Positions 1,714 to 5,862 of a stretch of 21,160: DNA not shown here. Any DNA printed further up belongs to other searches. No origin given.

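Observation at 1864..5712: Giant GLUG-repeat / Ig-domain surface lipoprotein embedded in a sugar ABC-transporter operon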

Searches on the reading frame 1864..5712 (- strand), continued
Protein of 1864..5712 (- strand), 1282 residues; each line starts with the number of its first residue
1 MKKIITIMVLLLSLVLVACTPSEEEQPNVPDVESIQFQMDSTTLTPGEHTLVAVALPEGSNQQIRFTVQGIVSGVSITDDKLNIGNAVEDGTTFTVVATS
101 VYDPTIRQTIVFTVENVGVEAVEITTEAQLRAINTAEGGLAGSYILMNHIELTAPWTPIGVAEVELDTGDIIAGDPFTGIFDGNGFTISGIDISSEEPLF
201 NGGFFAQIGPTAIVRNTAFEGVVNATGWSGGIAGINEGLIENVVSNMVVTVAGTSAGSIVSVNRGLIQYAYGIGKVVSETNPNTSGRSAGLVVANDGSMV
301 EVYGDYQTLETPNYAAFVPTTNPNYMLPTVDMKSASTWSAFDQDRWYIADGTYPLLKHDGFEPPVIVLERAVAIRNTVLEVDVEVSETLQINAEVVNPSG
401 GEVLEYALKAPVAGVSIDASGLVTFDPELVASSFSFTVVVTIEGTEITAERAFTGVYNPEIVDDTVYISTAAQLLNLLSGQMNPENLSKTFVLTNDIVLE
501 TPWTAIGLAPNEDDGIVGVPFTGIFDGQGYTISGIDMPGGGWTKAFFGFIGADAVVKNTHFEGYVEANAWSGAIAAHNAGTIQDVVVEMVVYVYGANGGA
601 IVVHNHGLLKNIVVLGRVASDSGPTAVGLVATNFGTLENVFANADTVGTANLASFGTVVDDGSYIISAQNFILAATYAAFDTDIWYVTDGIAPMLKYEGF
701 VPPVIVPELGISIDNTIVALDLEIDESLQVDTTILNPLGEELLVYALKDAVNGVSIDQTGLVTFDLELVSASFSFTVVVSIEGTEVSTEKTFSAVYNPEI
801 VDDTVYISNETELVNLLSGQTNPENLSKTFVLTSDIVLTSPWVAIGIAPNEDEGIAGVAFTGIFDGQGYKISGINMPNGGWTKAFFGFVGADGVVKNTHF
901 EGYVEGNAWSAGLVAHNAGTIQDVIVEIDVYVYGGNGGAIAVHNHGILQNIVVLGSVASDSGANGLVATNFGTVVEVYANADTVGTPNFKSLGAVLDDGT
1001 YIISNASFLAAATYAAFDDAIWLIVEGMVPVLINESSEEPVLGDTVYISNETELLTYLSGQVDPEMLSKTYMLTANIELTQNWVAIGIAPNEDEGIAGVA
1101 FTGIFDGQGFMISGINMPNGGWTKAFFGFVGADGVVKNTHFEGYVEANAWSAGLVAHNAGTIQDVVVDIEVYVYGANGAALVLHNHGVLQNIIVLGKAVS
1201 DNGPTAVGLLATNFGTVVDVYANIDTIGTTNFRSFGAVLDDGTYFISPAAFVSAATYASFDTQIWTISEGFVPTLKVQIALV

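Call 74: search_protein_families(library=ncbifam, proteins=[L001:17937-20462:+, L001:14100-16553:+, L001:16559-17929:+], max_evalue=0.001)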
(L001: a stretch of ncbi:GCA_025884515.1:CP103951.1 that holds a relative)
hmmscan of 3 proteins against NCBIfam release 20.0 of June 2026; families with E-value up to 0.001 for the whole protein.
L001:17937-20462:+ (842 aa): 0 families

L001:14100-16553:+ (818 aa): 2 families
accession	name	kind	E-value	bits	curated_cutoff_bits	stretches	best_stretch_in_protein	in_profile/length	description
NF047856.1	BGlucanaseBglS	equivalog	8.3e-18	64.7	300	2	505-636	80-208/237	beta-glucanase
NF052392.1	BetGlycExoK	equivalog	3.8e-14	52.8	350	2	449-639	40-220/261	endo-1,3-1,4-beta-glycanase ExoK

L001:16559-17929:+ (457 aa): 7 families
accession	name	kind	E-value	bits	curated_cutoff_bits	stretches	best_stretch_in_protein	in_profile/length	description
TIGR03990.1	Arch_GlmM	equivalog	1.6e-77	261.3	439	1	4-453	4-443/444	phosphoglucosamine mutase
TIGR01455.1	glmM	equivalog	1.4e-49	169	447.55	1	4-453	1-439/442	phosphoglucosamine mutase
NF007088.0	PRK09542.1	equivalog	6.1e-43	147.5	618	1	9-455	17-454/456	phosphomannomutase/phosphoglucomutase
NF046027.1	PhglucPhmanMutPgmG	equivalog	5.9e-32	110.9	600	1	9-452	15-448/460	phosphoglucomutase/phosphomannomutase PgmG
TIGR01132.1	pgm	equivalog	2.3e-25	89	778.05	1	2-363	40-438/546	phosphoglucomutase (alpha-D-glucose-1,6-bisphosphate-dependent)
NF011943.0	PRK15414.1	subfamily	6.3e-21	74.9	801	1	9-453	12-453/456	phosphomannomutase CpsG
NF005737.0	PRK07564.1-1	equivalog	3e-13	49.2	378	1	28-377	40-418/543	alpha-D-glucose phosphate-specific phosphoglucomutase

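Call 75: search_solved_structures(query=L001:14100-16553:+, max_evalue=0.00001)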
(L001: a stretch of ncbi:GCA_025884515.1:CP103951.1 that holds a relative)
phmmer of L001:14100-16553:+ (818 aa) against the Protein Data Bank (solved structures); distinct sequences matched with E-value up to 0.00001: 5.
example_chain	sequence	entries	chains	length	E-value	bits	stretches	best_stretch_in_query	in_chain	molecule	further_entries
3d6e_A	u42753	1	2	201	8.4e-09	37.1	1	505-648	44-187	Beta-glucanase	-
3wvj_A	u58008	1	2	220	1e-08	36.8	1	509-658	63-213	Beta-glucanase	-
1gbg_A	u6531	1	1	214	4.8e-07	31.3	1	514-648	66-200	(1,3-1,4)-BETA-D-GLUCAN 4 GLUCANOHYDROLASE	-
3o5s_A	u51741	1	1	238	9.7e-07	30.3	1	514-645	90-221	Beta-glucanase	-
3i4i_A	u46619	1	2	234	3.7e-06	28.4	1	505-642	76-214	1,3-1,4-beta-glucanase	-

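Call 95: search_protein_representatives(protein=P0004)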
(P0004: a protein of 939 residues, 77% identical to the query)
Query: 939 residues. Proteins with E-value up to 0.001 (for the whole library): 2627; up to 1e-10: 408; up to 1e-30: 52. The best 150 are listed.
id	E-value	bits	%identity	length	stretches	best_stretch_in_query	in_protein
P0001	0.0e+00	2039.6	73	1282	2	1-690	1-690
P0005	0.0e+00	1319.7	65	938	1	1-936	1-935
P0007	1.5e-260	883.4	47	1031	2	1-667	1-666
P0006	3.5e-252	855.8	50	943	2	4-697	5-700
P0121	1.2e-208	711.7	54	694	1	1-695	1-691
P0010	1.3e-194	665.3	44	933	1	5-937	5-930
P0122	5.1e-193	660.0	39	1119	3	1-649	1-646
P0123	2.6e-186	637.8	48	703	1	2-695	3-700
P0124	3.6e-177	607.5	40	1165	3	333-936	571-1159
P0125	8.9e-177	606.2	48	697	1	1-697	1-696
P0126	8.0e-155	533.6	49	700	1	22-697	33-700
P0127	7.7e-141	487.3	66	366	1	1-366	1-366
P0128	1.6e-123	430.0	34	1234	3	23-363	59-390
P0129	4.2e-117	408.8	38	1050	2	6-552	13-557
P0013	8.0e-109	381.4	36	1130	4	230-695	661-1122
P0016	4.9e-99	349.0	35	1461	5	112-699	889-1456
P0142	8.4e-57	209.2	31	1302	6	400-646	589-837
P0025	3.7e-28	114.5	34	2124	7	135-288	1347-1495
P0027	3.3e-23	98.0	36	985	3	466-652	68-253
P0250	1.0e-16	76.6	30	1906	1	410-877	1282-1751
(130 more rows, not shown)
